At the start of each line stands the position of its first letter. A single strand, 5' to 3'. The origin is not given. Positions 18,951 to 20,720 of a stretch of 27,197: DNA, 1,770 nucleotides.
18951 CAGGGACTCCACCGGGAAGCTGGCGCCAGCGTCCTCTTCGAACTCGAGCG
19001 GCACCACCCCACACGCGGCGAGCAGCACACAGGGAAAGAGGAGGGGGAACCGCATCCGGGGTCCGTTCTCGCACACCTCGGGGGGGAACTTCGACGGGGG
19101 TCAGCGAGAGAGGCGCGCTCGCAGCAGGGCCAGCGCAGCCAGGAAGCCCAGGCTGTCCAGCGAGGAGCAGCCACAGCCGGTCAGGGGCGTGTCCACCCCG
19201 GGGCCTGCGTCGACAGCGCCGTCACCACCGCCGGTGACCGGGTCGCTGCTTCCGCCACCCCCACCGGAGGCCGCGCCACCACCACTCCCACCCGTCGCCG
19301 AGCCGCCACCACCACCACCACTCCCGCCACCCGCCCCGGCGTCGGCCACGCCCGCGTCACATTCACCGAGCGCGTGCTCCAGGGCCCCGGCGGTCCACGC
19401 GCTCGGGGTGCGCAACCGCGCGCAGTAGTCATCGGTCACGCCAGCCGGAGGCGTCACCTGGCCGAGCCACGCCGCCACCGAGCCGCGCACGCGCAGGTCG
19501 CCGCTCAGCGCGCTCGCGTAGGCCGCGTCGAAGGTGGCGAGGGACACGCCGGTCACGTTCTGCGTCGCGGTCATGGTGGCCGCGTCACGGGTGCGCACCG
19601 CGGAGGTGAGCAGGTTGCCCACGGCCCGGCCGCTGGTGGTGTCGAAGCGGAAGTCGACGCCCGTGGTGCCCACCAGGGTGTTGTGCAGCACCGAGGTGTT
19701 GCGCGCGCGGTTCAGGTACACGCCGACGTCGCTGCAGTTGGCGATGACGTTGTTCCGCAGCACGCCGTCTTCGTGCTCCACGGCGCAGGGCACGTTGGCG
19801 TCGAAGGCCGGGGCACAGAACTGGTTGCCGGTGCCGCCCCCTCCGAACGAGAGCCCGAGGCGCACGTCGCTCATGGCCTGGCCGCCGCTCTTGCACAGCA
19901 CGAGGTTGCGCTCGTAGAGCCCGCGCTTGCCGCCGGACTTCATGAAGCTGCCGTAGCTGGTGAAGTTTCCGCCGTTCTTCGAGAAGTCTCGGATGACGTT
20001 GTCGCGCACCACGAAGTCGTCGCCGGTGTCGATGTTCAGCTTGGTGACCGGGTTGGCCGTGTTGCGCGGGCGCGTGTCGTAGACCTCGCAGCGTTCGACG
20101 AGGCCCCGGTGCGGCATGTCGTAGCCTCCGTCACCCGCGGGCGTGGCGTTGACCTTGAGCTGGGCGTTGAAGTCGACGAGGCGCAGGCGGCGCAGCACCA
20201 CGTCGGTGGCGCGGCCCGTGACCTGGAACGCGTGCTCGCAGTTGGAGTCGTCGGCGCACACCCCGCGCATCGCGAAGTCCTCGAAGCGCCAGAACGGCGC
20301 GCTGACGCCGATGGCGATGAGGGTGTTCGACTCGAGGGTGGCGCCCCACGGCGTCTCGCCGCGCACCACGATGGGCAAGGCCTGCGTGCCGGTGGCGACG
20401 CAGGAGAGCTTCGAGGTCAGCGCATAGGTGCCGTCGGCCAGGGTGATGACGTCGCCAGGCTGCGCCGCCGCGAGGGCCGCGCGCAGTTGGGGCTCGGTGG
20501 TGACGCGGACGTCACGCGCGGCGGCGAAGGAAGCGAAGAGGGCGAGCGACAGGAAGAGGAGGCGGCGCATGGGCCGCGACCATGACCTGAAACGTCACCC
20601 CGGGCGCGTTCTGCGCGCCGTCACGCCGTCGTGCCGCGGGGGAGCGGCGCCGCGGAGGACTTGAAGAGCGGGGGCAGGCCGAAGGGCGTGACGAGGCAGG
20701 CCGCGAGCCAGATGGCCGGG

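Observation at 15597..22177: LysR regulator divergent from a four-gene block of exported proteins (membrane protein, PL6-like beta-helix, SGNH/PPC esterase, Cys-rich repeat protein)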

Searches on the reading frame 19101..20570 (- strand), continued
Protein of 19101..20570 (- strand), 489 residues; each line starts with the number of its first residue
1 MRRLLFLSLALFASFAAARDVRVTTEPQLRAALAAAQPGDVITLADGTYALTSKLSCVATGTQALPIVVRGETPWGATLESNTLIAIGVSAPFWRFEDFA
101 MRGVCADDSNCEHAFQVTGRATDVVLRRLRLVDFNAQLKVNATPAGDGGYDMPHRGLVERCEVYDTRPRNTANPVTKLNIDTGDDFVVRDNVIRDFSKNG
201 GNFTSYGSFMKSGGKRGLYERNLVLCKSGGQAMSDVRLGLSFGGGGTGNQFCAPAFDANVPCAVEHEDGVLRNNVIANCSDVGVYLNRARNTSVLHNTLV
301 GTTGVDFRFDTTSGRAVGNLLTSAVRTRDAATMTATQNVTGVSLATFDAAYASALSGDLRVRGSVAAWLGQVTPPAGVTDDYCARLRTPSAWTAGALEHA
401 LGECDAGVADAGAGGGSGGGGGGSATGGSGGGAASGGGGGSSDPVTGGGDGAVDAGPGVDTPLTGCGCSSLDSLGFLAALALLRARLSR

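Call 12: find_related_loci(query=A1, collection=genome_contigs, flank=10000)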
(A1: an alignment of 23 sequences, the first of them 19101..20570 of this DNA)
Query A1 (489 aa) in genome_contigs; peptide patterns used: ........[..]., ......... (x = any residue, [..] = any of these).
508 stretches matched a pattern; 468 encode a relative of the query (tblastn E <= 1e-3); the best 80 are kept; 80 distinct loci.
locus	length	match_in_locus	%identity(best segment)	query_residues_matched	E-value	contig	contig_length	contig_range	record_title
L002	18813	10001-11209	82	1-405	0e+0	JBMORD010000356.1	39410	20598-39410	MAG: Myxococcota bacterium isolate Betzabe_MAG171 MAG171_356, whole genome shotgun sequence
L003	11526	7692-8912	82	1-407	0e+0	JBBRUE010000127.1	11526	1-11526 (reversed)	MAG: Myxococcales bacterium isolate La3_concoct.158 La3_concoct.158_K_724851_L_11526_cov_13.2929, whole genome shotgun s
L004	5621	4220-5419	80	9-407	0e+0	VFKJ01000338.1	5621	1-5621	MAG: Myxococcales bacterium isolate Bin_62_4 c_000003309562, whole genome shotgun sequence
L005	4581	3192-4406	77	1-404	0e+0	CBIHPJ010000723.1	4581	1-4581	MAG TPA_asm: uncultured Myxococcales bacterium isolate SRR18156209_binner23_Refined_20 genome assembly, contig: ERZ27336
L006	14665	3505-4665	81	19-404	0e+0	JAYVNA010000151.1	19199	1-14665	MAG: Archangium sp. isolate GL65_DN_concoct_113 GL65_DN_concoct_113_150, whole genome shotgun sequence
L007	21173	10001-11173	79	18-407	0e+0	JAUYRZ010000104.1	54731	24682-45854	MAG: Archangium sp. isolate C5_metabat.bin.21 C5_k141_186672, whole genome shotgun sequence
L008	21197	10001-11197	74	7-405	0e+0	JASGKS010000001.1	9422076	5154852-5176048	MAG: Archangium sp. isolate 5N606 JMF-2111-06-0005.ont.bin.606_0, whole genome shotgun sequence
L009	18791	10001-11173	79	18-407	0e+0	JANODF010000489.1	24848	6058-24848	MAG: Archangium sp. isolate VAR_17_metabat_192 VAR_17_k141_1635659, whole genome shotgun sequence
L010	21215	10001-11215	73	1-405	0e+0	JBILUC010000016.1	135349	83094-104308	MAG: Archangium sp. isolate ME2018-07-27_3300044621_group8_bin65 Rohwer_bin1477_scaffold_41_c1, whole genome shotgun seq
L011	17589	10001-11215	71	1-405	0e+0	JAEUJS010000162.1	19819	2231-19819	MAG: Archangium sp. isolate new MAG-75 k141_3395875, whole genome shotgun sequence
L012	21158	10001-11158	78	19-407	0e+0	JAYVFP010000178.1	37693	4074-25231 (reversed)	MAG: Archangium sp. isolate GL44_UP_metabat_111 GL44_UP_metabat_111_177, whole genome shotgun sequence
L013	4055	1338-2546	76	1-404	0e+0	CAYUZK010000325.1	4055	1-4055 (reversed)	MAG TPA_asm: uncultured Archangium sp. isolate SRP319275_co1_276 genome assembly, contig: NODE_34153_length_4055_cov_9.5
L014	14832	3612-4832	68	2-407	1e-176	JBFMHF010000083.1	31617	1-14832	MAG: Myxococcota bacterium isolate MAG316 MAG316_83, whole genome shotgun sequence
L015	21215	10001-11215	68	3-407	8e-178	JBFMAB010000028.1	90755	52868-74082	MAG: Myxococcota bacterium isolate MAG127 MAG127_28, whole genome shotgun sequence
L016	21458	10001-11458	57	5-454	5e-159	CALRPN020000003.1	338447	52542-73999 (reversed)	MAG: Archangium gephyra isolate JJ-KV9-13-1-m1-bin299 genome assembly, contig: JJ-KV9-13-C3, whole genome shotgun sequen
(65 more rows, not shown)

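Call 17: predict_structure(alignment_id=A1)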
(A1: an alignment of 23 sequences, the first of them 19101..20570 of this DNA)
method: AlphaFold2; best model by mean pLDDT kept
length: 489 residues; sequences in the alignment: 23
mean_pLDDT: 80.4   pTM: 0.78
mean pLDDT of the five models: 80.4, 79.3, 78.6, 76.9, 76.5
residues with pLDDT >= 90: 254; 70-90: 119; 50-70: 50; < 50: 66
segments of 3 or more residues with pLDDT < 50: 410-472
pLDDT, mean of each block of 10 residues (from residue 1): 73 75 98 97 99 97 97 97 97 98 93 94 97 94 86 94 91 86 91 86 83 81 85 79 69 57 77 95 90 95 90 93 91 93 96 90 91 83 89 90 71 33 30 28 27 29 33 60 69
secondary structure, 60 per line:
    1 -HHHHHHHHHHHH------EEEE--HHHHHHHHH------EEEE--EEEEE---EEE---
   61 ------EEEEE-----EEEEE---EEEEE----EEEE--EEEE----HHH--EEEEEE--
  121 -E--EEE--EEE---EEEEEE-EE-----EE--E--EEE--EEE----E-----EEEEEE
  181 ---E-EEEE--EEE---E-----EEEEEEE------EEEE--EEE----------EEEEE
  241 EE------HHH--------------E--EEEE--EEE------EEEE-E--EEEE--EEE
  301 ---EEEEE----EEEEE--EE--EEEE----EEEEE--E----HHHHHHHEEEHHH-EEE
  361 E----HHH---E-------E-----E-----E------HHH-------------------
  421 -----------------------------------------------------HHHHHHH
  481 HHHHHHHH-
elements in order: H2-13 E20-23 H26-34 E41-44 E47-51 E55-57 E67-71 E77-81 E85-89 E94-97 E100-103 E113-118 E125-127 E130-132 E136-141 E157-159 E162-164 E175-180 E186-189 E192-194 E204-210 E217-220 E223-225 E236-242 E269-272 E275-277 E284-287 E292-295 E298-300 E304-308 E313-317 E324-327 E332-336 H344-350 E351-353 E358-361 H474-488
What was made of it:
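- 19101..20570 (-): 489-aa exported right-handed beta-helix protein with a Gly-rich linker and a MYXO-CTERM anchor, from a family found across Myxococcota. AF2 pLDDT is 80 (call 17).
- On Polysaccharide lyase family 6 (PL6): The AF2 model has pLDDT 80 (call 17).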

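Call 21: fold_search(model_id=the predicted structure, library=pdb)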
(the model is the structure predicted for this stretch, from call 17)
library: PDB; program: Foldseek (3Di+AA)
matches with E <= 10: 426; with E <= 0.001: 55
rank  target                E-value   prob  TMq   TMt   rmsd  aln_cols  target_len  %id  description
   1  7o79                  6.2e-08  1.00  0.36  0.40   8.5       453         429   13  Structure of the PL6 family polysaccharide lyase Pedsa3628 from Pseudopedobacter saltans (released 2021-07-28)
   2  1ru4                  1.2e-07  1.00  0.51  0.61   6.3       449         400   13  Crystal structure of pectate lyase Pel9A (released 2004-04-13)
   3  6kfn                  3.7e-07  1.00  0.37  0.56   9.1       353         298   15  Crystal structure of alginate lyase from Paenibacillus sp. str. FPU-7 (released 2019-10-30)
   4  7o78_B                6.9e-07  1.00  0.32  0.32  11.3       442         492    9  Structure of the PL6 family chondroitinase B from Pseudopedobacter saltans, Pedsa3807 (released 2021-07-28)
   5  7o78_A                1.0e-06  1.00  0.29  0.29  13.8       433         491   10  Structure of the PL6 family chondroitinase B from Pseudopedobacter saltans, Pedsa3807 (released 2021-07-28)
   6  5olr_C                1.9e-06  1.00  0.46  0.52   5.6       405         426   12  Rhamnogalacturonan lyase (released 2017-11-29)
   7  1dbg_A                1.9e-06  1.00  0.35  0.36  12.1       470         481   13  CRYSTAL STRUCTURE OF CHONDROITINASE B (released 2000-01-12)
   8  7c7d_A                1.9e-06  1.00  0.34  0.31  10.0       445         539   15  Crystal structure of the catalytic unit of thermostable GH87 alpha-1,3-glucanase from Streptomyces thermodiastaticus s (released 2020-11-11)
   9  8bwk_B                3.3e-06  1.00  0.31  0.23  10.0       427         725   12  Metagenomic derived PL6 alginate lyase (released 2023-12-20)
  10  5gkd_A                3.6e-06  1.00  0.28  0.21  13.1       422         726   15  Structure of PL6 family alginate lyase AlyGC (released 2017-02-08)
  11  6qps_A                3.6e-06  1.00  0.28  0.30  11.8       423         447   12  Structural characterization of a mannuronic acid specific polysaccharide family 6 lyase enzyme from human gut microbio (released 2019-09-25)
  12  5gkq_A                3.8e-06  1.00  0.29  0.21  12.1       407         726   14  Structure of PL6 family alginate lyase AlyGC mutant-R241A (released 2017-02-08)
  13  1ofm_A                4.0e-06  1.00  0.34  0.35  11.9       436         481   13  CRYSTAL STRUCTURE OF CHONDROITINASE B COMPLEXED TO CHONDROITIN 4-SULFATE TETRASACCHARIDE (released 2004-04-19)
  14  5olr_A                4.2e-06  1.00  0.47  0.53   5.3       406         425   12  Rhamnogalacturonan lyase (released 2017-11-29)
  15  5olq_C                4.2e-06  1.00  0.47  0.53   6.0       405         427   12  Rhamnogalacturonan lyase (released 2017-11-29)
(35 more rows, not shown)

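Call 24: search_solved_structures(query=A1, max_evalue=1, show_alignments=3)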
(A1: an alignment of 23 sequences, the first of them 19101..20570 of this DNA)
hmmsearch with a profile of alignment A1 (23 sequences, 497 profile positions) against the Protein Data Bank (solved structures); distinct sequences matched with E-value up to 1: 17.
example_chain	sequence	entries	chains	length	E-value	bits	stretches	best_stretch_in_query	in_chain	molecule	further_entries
6kfn_A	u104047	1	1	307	9.5e-12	47.4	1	19-117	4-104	alginate lyase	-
5gkq_A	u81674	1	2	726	1.1e-07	34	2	23-75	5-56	AlyGC mutant - R241A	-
5gkd_A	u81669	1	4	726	1.2e-07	34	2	23-75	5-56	AlyGC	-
7o77_A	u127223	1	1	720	5.5e-06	28.4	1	23-95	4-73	Poly(Beta-D-mannuronate) lyase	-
7o7t_A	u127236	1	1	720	6.4e-06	28.2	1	23-95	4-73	Poly(Beta-D-mannuronate) lyase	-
7dmk_A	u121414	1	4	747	5.4e-05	25.1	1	25-100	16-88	BcAlyPL6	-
6qps_A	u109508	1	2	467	0.0004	22.3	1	36-99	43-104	Polysaccharide Lyase Family 6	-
7o79_A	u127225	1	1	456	0.00071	21.5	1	21-98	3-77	Poly(Beta-D-mannuronate) lyase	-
7o78_A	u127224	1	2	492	0.0053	18.6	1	21-74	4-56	Polysaccharide lyase from Pseudopedobacter saltans, Pedsa3807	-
9ijr_H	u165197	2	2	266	0.026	16.3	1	315-446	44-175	scFv30 antibody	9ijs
7o84_A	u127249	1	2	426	0.075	14.8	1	16-99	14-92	Alginate lyase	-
7o7a_A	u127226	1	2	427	0.076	14.8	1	16-99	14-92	Aliginate lyase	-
5eii_A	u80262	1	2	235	0.22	13.2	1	322-429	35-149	Fab Heavy Chain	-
4lad_B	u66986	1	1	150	0.28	12.9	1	403-454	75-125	E3 ubiquitin-protein ligase AMFR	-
9udq_F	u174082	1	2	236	0.35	12.6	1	340-429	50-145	Heavy Chain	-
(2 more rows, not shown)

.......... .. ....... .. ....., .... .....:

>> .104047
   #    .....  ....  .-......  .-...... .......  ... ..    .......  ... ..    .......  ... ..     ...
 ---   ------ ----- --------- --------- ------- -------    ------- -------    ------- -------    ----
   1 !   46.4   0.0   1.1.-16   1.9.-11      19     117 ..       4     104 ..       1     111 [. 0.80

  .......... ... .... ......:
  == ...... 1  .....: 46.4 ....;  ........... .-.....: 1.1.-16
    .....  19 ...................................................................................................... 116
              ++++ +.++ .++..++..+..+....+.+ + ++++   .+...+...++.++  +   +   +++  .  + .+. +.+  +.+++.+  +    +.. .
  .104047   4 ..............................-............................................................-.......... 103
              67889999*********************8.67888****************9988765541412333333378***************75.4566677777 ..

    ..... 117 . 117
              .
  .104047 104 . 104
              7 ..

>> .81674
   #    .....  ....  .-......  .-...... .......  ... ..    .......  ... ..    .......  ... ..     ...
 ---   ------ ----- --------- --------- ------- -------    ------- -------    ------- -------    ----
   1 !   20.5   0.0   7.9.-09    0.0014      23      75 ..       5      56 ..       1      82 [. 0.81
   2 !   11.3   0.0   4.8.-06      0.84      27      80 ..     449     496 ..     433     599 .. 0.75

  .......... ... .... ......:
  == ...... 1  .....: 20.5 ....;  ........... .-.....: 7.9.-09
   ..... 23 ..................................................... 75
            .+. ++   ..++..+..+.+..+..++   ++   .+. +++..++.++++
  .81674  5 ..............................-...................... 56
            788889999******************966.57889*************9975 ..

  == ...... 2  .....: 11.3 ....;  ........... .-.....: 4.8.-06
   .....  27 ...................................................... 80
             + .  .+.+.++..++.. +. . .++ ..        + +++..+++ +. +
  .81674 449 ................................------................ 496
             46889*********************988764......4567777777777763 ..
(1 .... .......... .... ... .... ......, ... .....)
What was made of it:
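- Closest known: PL9 pectate lyase Pel9A. Same: A shared N-terminal cap motif, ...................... (call 24).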

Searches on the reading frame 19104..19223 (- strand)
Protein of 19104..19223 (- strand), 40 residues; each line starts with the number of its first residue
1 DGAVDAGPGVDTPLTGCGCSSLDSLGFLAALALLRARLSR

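Call 60: search_protein_families(library=ncbifam, proteins=[window:19104-19223:-], max_evalue=10)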
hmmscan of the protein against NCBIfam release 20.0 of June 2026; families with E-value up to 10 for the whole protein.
window:19104-19223:- (40 aa): 1 family
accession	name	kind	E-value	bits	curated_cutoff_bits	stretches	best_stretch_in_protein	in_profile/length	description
TIGR03382.1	GC_trans_RRR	domain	0.012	16.2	15.85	1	16-36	1-20/27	MYXO-CTERM sorting domain-containing protein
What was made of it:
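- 19101..20570 (-): TIGR03382 scores 16.2 bits (call 60).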
